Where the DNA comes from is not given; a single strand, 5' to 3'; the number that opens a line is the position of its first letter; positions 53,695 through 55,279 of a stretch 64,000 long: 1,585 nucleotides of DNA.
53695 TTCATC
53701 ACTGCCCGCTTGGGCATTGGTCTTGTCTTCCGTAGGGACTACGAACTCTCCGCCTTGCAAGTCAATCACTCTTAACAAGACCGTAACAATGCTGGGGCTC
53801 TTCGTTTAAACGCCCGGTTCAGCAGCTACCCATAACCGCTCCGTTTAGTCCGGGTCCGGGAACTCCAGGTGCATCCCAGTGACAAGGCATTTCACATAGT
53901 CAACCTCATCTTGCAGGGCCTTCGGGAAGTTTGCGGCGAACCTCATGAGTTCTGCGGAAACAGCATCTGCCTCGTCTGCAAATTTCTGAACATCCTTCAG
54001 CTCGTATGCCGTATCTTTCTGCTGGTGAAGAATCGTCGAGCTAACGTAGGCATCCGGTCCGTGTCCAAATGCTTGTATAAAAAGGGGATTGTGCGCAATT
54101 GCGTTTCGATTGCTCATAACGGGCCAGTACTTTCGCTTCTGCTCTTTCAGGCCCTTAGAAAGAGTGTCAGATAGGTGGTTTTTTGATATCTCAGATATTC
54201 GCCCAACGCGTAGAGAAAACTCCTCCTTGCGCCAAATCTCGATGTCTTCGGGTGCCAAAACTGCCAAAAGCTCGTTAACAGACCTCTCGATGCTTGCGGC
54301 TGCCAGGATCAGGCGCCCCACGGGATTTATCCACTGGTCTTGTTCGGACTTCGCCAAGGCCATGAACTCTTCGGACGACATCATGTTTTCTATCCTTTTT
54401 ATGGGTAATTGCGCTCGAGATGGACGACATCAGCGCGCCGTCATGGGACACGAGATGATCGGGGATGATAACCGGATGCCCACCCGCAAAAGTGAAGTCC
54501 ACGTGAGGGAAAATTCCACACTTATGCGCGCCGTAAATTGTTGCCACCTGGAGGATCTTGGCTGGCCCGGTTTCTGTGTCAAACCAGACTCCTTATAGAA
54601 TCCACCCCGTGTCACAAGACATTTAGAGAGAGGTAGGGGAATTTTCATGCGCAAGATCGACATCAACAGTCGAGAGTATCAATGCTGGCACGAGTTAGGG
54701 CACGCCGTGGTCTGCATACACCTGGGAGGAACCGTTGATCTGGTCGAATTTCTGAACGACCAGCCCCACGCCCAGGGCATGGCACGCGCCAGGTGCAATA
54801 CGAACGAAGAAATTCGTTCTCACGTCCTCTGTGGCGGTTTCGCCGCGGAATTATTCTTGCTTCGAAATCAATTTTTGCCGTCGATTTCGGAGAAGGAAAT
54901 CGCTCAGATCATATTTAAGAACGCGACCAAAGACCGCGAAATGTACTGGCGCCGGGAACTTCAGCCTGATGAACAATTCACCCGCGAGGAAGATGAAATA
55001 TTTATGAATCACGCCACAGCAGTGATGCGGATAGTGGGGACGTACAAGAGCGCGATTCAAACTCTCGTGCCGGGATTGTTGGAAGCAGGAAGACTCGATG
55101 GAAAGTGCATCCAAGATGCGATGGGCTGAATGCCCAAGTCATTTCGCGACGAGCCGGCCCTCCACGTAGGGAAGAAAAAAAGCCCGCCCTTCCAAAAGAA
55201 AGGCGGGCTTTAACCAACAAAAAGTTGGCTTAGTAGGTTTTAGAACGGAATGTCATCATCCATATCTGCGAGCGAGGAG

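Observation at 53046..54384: Two adjacent, divergent proteins that each carry an RNxIAH (HEPN Rx4H) motif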

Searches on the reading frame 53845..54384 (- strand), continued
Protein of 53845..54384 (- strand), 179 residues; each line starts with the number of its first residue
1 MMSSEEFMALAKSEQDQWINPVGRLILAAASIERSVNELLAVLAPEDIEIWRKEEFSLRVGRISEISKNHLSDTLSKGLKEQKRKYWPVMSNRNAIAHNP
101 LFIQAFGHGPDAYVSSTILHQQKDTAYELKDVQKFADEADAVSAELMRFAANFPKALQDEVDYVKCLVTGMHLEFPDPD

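Call 43: fold_search(model_id=the predicted structure, library=viral)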
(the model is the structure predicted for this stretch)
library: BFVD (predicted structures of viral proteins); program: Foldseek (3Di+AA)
matches with E <= 10: 516; with E <= 0.001: 0
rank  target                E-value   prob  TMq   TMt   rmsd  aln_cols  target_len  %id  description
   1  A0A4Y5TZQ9            3.5e-03  1.00  0.58  0.65   8.2       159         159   16  (no name in the UniProt tables at hand)
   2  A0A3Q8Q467            1.5e-01  0.33  0.20  0.23  13.3       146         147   12  Helix-turn-helix domain [Sulfolobus polyhedral virus 2]
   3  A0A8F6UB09            2.0e-01  0.28  0.21  0.27  20.2       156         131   15  RNA-dependent RNA polymerase (Fragment) [Cane toad associated dimarhabdovirus]
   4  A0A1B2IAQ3            2.0e-01  0.15  0.19  0.10  21.1       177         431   11  (no name in the UniProt tables at hand)
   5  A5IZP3                2.2e-01  0.30  0.22  0.06  14.6       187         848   14  Desmoplakin [Spodoptera litura granulovirus]
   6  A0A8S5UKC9            3.4e-01  0.12  0.17  0.10  17.1       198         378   11  Ethylene-responsive protein kinase [Myoviridae sp. ctTrm2]
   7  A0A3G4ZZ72            4.7e-01  0.11  0.19  0.13  21.4       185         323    8  Uncharacterized protein [Gaeavirus sp.]
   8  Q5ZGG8                5.5e-01  0.30  0.19  0.33  14.0        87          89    7  (no name in the UniProt tables at hand)
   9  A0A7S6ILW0            5.5e-01  0.18  0.25  0.09  22.9       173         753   16  (no name in the UniProt tables at hand)
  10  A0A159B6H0            5.5e-01  0.15  0.17  0.23  23.8       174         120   14  (no name in the UniProt tables at hand)
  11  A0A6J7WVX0            5.5e-01  0.12  0.20  0.09  17.8       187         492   11  Uncharacterized protein [uncultured Caudovirales phage]
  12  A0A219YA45            5.8e-01  0.13  0.17  0.21  16.2       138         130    8  (no name in the UniProt tables at hand)
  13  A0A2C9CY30            6.1e-01  0.05  0.13  0.15  21.9       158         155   13  Uncharacterized protein [Yersinia phage fHe-Yen9-04]
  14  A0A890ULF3            6.5e-01  0.28  0.32  0.18  25.5       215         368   13  (no name in the UniProt tables at hand)
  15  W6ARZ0                6.5e-01  0.14  0.25  0.25  20.7       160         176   11  Uncharacterized protein [Erwinia phage Ea35-70]
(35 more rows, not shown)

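Call 45: search_protein_families(library=pfam, proteins=[P0029, P0030, P0031, P0032, P0033, P0034, P0035, P0037, P0040], max_evalue=5)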
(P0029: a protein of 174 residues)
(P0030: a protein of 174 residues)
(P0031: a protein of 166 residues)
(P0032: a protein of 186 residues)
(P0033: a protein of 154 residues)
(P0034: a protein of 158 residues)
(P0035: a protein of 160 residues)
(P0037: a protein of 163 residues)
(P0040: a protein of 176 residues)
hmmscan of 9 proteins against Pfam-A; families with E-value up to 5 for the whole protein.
P0029 (174 aa): 0 families

P0030 (174 aa): 2 families
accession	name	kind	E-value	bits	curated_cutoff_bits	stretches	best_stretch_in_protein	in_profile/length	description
PF09824.15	ArsR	-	0.15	12.1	28.6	1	97-154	95-152/159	ArsR transcriptional regulator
PF18730.6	HEPN_Cthe2314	-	0.22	11.9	27.1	1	73-135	103-154/174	Cthe_2314-like HEPN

P0031 (166 aa): 0 families

P0032 (186 aa): 0 families

P0033 (154 aa): 1 family
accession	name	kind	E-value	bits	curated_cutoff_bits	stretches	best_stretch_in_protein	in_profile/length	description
PF22155.1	Mre11_acc_DNA_cap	-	0.13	12.5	27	1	63-77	37-51/56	Mre11 accessory DNA binding capping domain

P0034 (158 aa): 0 families

P0035 (160 aa): 2 families
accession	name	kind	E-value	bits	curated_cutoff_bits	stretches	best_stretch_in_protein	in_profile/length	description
PF03135.19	CagE_TrbE_VirB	-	0.044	14.2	21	1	65-108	155-197/204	CagE, TrbE, VirB family, component of type IV transporter system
PF20769.2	YPEB_N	-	0.099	13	27.3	1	130-155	103-128/136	YpeB N-terminal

P0037 (163 aa): 2 families
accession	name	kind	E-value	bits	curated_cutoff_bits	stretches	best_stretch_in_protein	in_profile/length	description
PF08810.16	KapB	-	0.11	13.1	26.3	1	80-156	15-91/112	Kinase associated protein B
PF18730.6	HEPN_Cthe2314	-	0.2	12.1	27.1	1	72-145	104-161/174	Cthe_2314-like HEPN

P0040 (176 aa): 0 families

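Call 55: find_related_loci(query=A5, collection=metagenome_contigs, flank=5000)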
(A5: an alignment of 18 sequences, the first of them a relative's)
Query A5 (174 aa) in metagenome_contigs; peptide patterns used: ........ (x = any residue, [..] = any of these).
109 stretches matched a pattern; 60 encode a relative of the query (tblastn E <= 1e-3); 60 distinct loci.
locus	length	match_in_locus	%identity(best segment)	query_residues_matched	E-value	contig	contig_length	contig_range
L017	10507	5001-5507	45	3-164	3e-38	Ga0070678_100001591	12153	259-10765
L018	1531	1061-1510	37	1-152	6e-26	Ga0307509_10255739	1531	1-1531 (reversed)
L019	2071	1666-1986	40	1-106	6e-19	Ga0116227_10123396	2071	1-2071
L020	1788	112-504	35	9-142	3e-15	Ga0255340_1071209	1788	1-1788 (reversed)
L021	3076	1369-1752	35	9-139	1e-14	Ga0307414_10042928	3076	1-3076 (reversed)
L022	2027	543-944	36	4-142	2e-14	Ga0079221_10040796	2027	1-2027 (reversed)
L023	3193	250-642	34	8-142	4e-14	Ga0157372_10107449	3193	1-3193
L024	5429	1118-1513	30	2-132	1e-13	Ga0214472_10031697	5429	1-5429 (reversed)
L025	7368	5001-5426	32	6-151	3e-13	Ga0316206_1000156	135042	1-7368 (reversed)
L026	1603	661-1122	28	9-159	4e-13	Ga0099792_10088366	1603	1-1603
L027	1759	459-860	34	9-142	8e-13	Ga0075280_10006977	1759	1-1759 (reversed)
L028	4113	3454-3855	31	9-146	2e-12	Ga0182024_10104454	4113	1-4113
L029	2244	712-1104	34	9-142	3e-12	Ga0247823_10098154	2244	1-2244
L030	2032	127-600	29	9-170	5e-12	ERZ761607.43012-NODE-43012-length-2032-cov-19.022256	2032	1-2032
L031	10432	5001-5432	29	5-147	6e-12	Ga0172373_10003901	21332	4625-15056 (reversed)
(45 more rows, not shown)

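Call 64: search_dna_similar(query=window:53845-54384:-, collection=plasmids, mode=protein, max_evalue=0.01, max_rows=25)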
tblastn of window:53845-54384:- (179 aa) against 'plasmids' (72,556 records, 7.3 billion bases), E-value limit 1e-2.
No match.

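Call 70: search_protein_families(library=pfam, proteins=[L002:4926-5747:+, L001:5102-6487:+, L009:6900-7934:+], max_evalue=1)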
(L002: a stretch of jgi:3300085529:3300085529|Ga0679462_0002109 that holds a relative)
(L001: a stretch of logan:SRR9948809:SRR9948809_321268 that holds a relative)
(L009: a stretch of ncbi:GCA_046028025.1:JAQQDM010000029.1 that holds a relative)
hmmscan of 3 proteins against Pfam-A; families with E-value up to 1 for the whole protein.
L002:4926-5747:+ (273 aa): 0 families

L001:5102-6487:+ (461 aa): 0 families

L009:6900-7934:+ (344 aa): 1 family
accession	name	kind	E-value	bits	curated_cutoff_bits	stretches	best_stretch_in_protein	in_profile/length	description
PF08331.15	QueG_DUF1730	-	0.12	12.7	25.1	1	151-184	33-66/77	Epoxyqueuosine reductase QueG, DUF1730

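Call 73: search_protein_families(library=padloc, alignment_id=A4, max_evalue=1)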
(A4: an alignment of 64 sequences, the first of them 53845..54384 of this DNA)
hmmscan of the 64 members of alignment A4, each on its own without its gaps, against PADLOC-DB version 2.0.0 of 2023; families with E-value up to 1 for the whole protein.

A. member 1, window:53845-54384:- (179 aa): 0 families

B. families by the number of members that match (of 64 scanned): 17 families
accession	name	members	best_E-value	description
PDLC01509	Csx1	3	0.00086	CAS-III; associated_signaling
PDLC01803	CARF1--CARF_HEPN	2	0.0035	-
PDLC01680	Cas13-ApeA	2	0.013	Cas13-ApeA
PDLC01889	CARF4--CARF_PDDEXK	1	0.00018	-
PDLC01638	Csm6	1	0.0012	CAS-III; associated_signaling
PDLC01284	Csx1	1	0.0072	CAS-III; associated_signaling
PDLC03735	oMTase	1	0.012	orphan methyltransferase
PDLC01359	Csm6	1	0.013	CAS-III; associated_signaling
PDLC02008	SAVED4--SAVED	1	0.016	-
PDLC00152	HamA1|HamA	1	0.016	DUF1837 domain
PDLC03820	RTasHEPN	1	0.017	DRT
PDLC03451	REase_II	1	0.018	Type II restriction enzyme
PDLC02059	Cas10g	1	0.023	-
PDLC02538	PglX|PglXI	1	0.025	PglX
PDLC04939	PDC-S15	1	0.032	-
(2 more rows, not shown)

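Call 74: search_protein_families(library=phrogs, alignment_id=A4, max_evalue=0.1)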
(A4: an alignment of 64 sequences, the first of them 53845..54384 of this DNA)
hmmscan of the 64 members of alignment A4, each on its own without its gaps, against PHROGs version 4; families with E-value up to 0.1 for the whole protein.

A. member 1, window:53845-54384:- (179 aa): 1 family
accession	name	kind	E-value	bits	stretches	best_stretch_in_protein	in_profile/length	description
phrog_38655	-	unknown function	0.0065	17.8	1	90-149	1-59/96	-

B. families by the number of members that match (of 64 scanned): 28 families (the first 25 are shown)
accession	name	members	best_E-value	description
phrog_12663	-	2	0.059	-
phrog_1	-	1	0.00069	integrase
phrog_27481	-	1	0.0032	-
phrog_15469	-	1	0.0044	-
phrog_2158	-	1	0.0047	abortive infection resistance protein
phrog_698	-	1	0.0058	-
phrog_27360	-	1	0.006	-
phrog_38655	-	1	0.0065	-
phrog_38498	-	1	0.0099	valyl tRNA synthetase modifier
phrog_13712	-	1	0.013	holin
phrog_8838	-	1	0.024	-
phrog_7125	-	1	0.028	-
phrog_11566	-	1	0.032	-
phrog_11215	-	1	0.032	-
phrog_9652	-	1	0.035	-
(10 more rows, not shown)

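Call 92: find_related_loci(query=A5, collection=viral_contigs, flank=4000)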
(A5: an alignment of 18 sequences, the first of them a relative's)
Query A5 (174 aa) in viral_contigs; peptide patterns used: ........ (x = any residue, [..] = any of these).
1 stretches matched a pattern; 1 encode a relative of the query (tblastn E <= 1e-3); 1 distinct loci.
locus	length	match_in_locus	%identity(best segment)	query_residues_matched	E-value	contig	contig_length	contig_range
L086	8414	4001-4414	32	5-141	3e-11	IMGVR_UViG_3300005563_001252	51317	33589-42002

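Call 95: search_solved_structures(query=A5, max_evalue=10, show_alignments=3)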
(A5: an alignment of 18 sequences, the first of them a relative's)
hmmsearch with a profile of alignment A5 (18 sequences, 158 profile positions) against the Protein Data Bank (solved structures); distinct sequences matched with E-value up to 10: 4.
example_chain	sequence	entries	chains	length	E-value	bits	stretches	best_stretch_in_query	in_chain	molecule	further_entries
3e6u_A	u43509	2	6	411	1.7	11.6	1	66-103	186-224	LanC-like protein 1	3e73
8d0v_A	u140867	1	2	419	1.7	11.6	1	66-103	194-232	Glutathione S-transferase LANCL1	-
8czk_A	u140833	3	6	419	1.8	11.5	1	66-103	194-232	Glutathione S-transferase LANCL1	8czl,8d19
6egc_A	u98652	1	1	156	2.2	11.2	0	46-86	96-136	SC_2L4HC2_23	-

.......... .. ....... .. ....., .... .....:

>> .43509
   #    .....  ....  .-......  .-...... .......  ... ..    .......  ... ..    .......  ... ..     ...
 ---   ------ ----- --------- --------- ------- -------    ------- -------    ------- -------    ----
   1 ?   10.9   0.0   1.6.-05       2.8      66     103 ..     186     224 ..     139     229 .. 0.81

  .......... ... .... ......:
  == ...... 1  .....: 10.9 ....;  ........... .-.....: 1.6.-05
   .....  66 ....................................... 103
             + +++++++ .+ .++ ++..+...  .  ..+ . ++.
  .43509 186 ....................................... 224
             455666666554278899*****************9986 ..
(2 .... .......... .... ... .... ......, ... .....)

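Call 100: find_encoding_contigs(protein=P0012, flank=6000, max_places=2)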
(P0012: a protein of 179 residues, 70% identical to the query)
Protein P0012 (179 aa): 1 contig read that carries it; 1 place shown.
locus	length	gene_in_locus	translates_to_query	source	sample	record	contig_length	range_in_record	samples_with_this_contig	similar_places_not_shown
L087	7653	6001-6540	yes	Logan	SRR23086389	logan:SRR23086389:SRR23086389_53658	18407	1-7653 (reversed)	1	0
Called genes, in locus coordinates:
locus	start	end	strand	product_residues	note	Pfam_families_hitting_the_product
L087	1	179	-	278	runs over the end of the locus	PF01507:PAPS_reduct (weak)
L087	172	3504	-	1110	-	-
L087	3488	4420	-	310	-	PF13182:DUF4007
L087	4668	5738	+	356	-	-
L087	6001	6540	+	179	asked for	-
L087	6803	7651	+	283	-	?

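Call 101: find_encoding_contigs(protein=P0025, flank=6000, max_places=2)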
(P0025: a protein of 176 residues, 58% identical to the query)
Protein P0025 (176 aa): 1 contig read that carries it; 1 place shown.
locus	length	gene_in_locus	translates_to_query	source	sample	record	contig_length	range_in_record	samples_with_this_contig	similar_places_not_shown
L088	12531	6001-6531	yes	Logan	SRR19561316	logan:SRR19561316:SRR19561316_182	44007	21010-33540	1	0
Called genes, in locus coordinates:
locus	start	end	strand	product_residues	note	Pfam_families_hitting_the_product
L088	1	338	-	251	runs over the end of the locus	PF05721:PhyH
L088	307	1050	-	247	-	PF00590:TP_methylase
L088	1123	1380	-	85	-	-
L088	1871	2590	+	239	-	-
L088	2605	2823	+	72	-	-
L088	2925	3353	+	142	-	-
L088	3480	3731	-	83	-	-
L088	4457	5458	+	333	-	PF17419:MauJ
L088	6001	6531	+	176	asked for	-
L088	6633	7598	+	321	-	-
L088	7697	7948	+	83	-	-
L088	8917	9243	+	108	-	PF21983:NikA-like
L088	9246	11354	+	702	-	PF03432:Relaxase, PF22863:TraI_middle (weak), PF18821:LPD7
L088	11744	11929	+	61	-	-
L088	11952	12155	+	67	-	-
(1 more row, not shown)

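Call 102: find_encoding_contigs(protein=P0022, flank=6000, max_places=3)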
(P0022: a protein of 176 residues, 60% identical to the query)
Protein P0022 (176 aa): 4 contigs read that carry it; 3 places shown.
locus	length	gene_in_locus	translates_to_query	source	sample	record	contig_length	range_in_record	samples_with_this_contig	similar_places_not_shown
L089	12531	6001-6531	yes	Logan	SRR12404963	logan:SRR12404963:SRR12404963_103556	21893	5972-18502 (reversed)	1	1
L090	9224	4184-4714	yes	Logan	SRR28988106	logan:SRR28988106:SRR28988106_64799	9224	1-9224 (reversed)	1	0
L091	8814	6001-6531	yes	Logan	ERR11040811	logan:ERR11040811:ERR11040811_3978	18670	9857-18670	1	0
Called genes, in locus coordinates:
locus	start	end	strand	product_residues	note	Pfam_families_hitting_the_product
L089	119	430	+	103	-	-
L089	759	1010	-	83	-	-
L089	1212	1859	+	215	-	-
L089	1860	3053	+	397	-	PF01381:HTH_3, PF12844:HTH_19 (faint), PF13560:HTH_31, PF06114:Peptidase_M78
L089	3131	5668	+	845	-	PF04851:ResIII, PF00270:DEAD, PF13307:Helicase_C_2 (weak)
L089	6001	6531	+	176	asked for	-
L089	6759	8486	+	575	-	PF01048:PNP_UDP_1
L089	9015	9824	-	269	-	-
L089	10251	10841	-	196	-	-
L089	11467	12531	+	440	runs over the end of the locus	PF00589:Phage_integrase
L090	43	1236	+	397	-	PF01381:HTH_3, PF12844:HTH_19 (faint), PF13560:HTH_31, PF06114:Peptidase_M78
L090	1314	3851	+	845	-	PF04851:ResIII, PF00270:DEAD, PF13307:Helicase_C_2 (weak)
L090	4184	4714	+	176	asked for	-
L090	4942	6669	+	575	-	PF01048:PNP_UDP_1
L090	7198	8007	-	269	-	-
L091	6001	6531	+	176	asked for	-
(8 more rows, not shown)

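Call 103: find_encoding_contigs(protein=P0008, flank=6000, max_places=2)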
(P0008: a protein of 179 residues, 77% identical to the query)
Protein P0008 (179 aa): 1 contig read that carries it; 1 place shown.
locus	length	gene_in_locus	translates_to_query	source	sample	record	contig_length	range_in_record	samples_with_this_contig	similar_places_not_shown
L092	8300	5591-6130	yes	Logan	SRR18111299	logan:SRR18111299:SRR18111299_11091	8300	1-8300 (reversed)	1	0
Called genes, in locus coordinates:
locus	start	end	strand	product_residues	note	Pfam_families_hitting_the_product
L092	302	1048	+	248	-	-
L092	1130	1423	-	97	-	PF01844:HNH (faint), PF14279:HNH_5 (weak)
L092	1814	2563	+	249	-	-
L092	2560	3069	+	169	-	-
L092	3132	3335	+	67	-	-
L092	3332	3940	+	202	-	-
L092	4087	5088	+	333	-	-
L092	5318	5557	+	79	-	-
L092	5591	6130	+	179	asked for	-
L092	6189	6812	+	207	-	-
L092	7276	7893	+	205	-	-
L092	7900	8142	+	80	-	-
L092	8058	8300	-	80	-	?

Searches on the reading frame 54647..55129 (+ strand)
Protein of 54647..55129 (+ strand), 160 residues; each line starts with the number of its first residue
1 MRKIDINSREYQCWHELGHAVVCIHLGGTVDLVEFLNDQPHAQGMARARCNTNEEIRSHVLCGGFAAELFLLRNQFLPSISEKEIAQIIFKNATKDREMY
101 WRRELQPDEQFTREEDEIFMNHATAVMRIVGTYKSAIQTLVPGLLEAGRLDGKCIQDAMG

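Call 3: search_protein_families(library=pfam, proteins=[window:54647-55129:+], max_evalue=1)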
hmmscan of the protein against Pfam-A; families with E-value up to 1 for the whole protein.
window:54647-55129:+ (160 aa): 3 families
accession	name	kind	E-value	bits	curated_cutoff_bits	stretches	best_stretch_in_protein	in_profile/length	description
PF13398.12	Peptidase_M50B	-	0.0024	18.1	26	1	14-50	27-60/201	Peptidase M50B-like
PF04801.18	RPC5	-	0.052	13.2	23.1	1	49-120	341-414/429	RPC5 protein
PF01434.24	Peptidase_M41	-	0.096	13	29.9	0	4-28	3-27/191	Peptidase family M41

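Call 4: search_protein_families(library=padloc, proteins=[window:54647-55129:+], max_evalue=1)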
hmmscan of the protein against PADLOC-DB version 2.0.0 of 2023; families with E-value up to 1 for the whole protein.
window:54647-55129:+ (160 aa): 0 families

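Call 5: search_protein_families(library=ncbifam, proteins=[window:54647-55129:+], max_evalue=1)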
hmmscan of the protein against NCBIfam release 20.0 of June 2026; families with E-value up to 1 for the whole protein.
window:54647-55129:+ (160 aa): 1 family
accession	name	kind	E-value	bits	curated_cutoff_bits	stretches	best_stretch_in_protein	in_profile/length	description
NF041824.1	daptide_HExxH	equivalog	0.051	12.7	300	1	14-30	173-189/379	daptide biosynthesis intramembrane metalloprotease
